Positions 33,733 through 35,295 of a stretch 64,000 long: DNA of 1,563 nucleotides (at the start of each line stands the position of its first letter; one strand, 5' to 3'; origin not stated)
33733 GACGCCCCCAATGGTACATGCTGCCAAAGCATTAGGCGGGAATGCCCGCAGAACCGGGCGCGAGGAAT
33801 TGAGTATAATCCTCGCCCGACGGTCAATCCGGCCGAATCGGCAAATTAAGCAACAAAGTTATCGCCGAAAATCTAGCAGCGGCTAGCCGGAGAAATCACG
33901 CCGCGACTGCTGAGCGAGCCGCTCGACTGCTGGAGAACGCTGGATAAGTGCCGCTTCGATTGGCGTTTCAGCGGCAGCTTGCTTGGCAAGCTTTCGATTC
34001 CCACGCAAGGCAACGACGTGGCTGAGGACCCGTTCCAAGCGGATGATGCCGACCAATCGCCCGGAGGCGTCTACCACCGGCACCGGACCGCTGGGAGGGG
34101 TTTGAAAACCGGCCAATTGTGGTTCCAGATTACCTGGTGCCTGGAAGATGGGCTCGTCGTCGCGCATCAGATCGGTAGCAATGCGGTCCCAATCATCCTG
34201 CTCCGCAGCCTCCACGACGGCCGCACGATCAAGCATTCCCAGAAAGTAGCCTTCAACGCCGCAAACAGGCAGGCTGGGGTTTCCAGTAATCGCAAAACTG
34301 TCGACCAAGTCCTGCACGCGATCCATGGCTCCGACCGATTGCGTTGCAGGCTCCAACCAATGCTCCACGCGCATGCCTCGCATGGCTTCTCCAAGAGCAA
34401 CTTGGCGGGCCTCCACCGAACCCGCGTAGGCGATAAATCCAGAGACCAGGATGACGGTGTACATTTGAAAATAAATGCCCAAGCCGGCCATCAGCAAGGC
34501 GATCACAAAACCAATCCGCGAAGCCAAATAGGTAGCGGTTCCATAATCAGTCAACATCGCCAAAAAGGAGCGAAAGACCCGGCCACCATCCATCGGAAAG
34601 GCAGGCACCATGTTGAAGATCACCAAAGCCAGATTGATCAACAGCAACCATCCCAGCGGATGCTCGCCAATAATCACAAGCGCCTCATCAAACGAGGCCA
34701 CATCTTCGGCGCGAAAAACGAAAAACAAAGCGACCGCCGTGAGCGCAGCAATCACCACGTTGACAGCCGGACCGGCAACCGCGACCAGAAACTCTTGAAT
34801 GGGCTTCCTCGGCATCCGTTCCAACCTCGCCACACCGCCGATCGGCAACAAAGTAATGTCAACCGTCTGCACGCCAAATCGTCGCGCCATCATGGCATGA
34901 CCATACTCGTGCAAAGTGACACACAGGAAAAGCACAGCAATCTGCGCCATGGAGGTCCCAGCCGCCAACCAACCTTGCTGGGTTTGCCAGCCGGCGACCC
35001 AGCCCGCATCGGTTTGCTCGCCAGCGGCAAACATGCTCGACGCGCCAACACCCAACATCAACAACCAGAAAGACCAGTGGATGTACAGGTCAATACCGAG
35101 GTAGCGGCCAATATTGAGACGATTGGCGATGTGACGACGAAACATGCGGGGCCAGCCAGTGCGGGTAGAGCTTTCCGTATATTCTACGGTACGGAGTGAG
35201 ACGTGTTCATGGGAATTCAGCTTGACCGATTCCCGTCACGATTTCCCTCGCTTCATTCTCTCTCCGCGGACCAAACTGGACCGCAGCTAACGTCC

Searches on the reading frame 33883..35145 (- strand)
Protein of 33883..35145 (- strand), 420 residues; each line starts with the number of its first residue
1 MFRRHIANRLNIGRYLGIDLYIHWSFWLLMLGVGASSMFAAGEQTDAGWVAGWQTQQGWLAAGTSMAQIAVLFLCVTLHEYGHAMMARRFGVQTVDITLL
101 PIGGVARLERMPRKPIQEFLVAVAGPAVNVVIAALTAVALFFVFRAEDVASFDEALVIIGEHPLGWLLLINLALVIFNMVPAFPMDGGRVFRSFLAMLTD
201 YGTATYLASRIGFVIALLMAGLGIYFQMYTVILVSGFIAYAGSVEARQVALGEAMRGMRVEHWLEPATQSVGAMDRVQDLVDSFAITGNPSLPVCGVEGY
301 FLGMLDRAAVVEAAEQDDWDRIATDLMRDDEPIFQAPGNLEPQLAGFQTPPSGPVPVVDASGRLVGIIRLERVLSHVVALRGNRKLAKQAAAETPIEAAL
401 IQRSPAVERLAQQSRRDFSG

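Call 7: search_protein_families(library=pfam, proteins=[window:33883-35145:-], max_evalue=0.01)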
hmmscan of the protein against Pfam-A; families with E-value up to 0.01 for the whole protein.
window:33883-35145:- (420 aa): 3 families
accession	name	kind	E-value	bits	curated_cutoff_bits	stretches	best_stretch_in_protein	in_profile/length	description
PF02163.28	Peptidase_M50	-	3.7e-24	85.7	27.2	2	69-144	3-104/221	Peptidase family M50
PF13398.12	Peptidase_M50B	-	0.00041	20.6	26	1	74-141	23-90/201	Peptidase M50B-like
PF00571.33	CBS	-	0.00075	20.2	24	0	355-377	33-55/57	CBS domain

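Call 8: search_protein_families(library=ncbifam, proteins=[window:33883-35145:-], max_evalue=0.01)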
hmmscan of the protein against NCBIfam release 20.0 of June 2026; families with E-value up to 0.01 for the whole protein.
window:33883-35145:- (420 aa): 3 families
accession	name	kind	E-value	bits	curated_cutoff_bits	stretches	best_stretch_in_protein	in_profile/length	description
NF041824.1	daptide_HExxH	equivalog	0.00015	21.1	300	0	116-187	217-276/379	daptide biosynthesis intramembrane metalloprotease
TIGR00054.1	TIGR00054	equivalog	0.0017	17.3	147.55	1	66-94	7-35/421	RIP metalloprotease RseP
NF041630.1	CBS_CbpB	equivalog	0.0023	17.8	125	0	355-381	45-71/143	cyclic-di-AMP-binding protein CbpB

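Call 10: search_protein_families(library=padloc, proteins=[window:33883-35145:-], max_evalue=0.01)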
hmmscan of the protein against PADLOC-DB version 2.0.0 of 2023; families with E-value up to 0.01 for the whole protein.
window:33883-35145:- (420 aa): 0 families
